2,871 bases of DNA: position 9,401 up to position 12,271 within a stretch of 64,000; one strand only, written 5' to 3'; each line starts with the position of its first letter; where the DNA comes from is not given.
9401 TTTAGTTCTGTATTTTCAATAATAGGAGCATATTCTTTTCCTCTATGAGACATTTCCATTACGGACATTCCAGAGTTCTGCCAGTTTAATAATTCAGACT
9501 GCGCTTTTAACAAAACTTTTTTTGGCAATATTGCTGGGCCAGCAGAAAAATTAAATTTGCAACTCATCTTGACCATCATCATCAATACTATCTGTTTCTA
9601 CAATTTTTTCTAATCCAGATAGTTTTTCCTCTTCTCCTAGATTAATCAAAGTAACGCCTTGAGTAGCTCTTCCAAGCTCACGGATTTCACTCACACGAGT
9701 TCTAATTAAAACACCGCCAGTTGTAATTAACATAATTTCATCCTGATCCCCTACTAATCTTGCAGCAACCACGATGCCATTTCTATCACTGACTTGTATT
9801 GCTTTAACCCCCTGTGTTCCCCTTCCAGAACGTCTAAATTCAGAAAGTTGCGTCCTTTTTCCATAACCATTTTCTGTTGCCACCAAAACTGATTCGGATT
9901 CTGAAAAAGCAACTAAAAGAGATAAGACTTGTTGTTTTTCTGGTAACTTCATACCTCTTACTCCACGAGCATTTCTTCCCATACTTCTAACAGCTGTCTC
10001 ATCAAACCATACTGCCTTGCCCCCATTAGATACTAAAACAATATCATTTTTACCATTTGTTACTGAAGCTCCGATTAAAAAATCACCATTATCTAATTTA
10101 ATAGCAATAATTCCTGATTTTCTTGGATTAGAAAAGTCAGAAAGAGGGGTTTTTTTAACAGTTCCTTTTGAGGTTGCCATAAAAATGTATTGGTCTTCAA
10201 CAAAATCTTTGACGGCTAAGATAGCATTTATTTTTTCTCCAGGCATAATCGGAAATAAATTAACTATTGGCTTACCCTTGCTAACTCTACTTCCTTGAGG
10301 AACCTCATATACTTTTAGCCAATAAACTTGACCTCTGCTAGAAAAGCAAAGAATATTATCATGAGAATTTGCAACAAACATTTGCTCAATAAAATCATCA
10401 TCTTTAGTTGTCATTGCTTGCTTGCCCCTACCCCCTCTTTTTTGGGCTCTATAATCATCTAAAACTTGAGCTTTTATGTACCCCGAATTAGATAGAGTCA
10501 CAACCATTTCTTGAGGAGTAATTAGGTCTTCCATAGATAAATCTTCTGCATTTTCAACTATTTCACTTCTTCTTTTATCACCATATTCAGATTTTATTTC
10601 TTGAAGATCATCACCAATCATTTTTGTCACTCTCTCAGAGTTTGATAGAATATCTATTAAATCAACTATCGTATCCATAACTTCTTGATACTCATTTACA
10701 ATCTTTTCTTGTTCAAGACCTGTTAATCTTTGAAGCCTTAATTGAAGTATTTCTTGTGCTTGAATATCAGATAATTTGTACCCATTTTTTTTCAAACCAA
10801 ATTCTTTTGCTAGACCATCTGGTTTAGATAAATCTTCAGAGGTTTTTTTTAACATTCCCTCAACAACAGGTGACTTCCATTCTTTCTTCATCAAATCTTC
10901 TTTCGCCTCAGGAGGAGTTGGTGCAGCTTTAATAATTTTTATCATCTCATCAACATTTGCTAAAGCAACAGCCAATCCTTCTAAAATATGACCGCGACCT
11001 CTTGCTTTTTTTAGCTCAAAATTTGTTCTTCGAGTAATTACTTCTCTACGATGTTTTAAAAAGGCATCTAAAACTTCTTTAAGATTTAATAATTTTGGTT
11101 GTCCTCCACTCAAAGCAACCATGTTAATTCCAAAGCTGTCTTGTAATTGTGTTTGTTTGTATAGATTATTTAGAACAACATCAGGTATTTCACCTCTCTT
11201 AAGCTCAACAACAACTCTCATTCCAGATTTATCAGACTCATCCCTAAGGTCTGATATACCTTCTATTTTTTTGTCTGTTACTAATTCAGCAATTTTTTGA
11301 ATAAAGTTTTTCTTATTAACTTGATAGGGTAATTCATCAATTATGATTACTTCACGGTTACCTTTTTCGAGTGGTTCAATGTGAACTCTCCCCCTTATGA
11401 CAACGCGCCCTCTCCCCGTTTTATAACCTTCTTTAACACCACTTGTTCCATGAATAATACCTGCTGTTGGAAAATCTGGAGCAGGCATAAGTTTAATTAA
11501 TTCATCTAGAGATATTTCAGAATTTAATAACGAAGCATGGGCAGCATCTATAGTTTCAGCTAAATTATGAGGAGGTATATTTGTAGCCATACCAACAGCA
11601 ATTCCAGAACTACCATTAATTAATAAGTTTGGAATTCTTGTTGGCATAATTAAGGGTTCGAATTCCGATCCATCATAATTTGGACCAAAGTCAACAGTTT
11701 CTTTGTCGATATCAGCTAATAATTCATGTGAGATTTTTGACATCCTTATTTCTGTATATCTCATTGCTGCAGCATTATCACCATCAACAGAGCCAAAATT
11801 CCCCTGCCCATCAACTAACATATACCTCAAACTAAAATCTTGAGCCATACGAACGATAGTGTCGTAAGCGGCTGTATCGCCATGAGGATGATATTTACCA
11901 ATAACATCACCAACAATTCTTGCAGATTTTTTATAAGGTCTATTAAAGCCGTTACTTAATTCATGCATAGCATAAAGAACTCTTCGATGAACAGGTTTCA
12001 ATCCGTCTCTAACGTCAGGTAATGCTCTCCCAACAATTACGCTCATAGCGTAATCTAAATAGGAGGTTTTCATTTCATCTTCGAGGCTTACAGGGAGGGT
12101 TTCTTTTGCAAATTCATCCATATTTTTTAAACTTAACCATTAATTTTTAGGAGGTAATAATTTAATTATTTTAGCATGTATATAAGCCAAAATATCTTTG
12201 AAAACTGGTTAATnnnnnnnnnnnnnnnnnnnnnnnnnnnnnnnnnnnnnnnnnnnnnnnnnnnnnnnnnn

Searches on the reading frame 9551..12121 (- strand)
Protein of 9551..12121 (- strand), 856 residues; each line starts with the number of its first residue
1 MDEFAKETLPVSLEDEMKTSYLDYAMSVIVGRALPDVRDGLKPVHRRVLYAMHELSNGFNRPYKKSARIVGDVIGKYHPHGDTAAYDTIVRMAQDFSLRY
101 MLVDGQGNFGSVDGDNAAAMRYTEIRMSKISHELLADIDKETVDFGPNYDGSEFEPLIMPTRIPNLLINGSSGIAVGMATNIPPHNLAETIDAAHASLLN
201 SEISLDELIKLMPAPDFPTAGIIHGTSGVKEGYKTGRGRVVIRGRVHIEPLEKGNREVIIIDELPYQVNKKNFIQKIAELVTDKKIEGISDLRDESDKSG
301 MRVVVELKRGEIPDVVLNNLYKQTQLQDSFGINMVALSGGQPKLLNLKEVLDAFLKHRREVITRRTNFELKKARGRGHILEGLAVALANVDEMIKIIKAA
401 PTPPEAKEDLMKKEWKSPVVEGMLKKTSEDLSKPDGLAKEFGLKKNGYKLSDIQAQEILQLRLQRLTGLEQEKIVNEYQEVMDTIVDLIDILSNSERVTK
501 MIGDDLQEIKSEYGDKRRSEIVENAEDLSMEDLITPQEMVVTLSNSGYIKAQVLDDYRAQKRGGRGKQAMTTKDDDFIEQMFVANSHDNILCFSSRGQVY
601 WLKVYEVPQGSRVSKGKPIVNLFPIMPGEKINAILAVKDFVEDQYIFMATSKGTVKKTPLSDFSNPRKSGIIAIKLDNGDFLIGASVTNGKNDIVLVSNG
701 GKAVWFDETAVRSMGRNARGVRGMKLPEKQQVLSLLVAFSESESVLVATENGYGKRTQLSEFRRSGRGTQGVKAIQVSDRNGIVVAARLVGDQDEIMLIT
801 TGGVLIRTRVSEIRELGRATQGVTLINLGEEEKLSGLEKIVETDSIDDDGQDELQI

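Call 5: search_protein_families(library=ncbifam, proteins=[window:9551-12121:-])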
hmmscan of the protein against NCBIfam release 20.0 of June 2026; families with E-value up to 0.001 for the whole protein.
window:9551-12121:- (856 aa): 10 families
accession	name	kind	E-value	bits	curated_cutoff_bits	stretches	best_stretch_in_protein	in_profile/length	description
NF004043.1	PRK05560.1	equivalog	0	1247.8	902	1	9-839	3-797/798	DNA gyrase subunit A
TIGR01063.1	gyrA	equivalog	0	1190.2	877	1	10-841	3-799/800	DNA topoisomerase (ATP-hydrolyzing) subunit A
NF038098.1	GyrA_w_intein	exception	1.6e-269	897.5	1850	3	450-837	835-1223/1232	intein-containing DNA gyrase subunit A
NF004044.1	PRK05561.1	subfamily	7.3e-246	818.4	654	2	13-735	2-682/738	DNA topoisomerase (ATP-hydrolyzing)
TIGR01061.1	parC_Gpos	equivalog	1.8e-208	694.6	813.25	3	11-413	4-405/737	DNA topoisomerase IV subunit A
NF010586.0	PRK13979.1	equivalog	1.1e-204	682.2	1475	4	10-413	15-424/957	DNA topoisomerase IV subunit A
TIGR01062.1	parC_Gneg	equivalog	2.2e-170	568.3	628.9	3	12-411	5-400/735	DNA topoisomerase IV subunit A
NF007209.0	PRK09631.1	equivalog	7.3e-70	236.3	644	1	15-372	6-334/635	DNA topoisomerase IV subunit A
NF009397.0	PRK12758.1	equivalog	1.1e-66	225.5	780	1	12-374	22-357/870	DNA gyrase/topoisomerase IV subunit A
NF007208.0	PRK09630.1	equivalog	1e-44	153.3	598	1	13-351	4-313/479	DNA topoisomerase IV subunit A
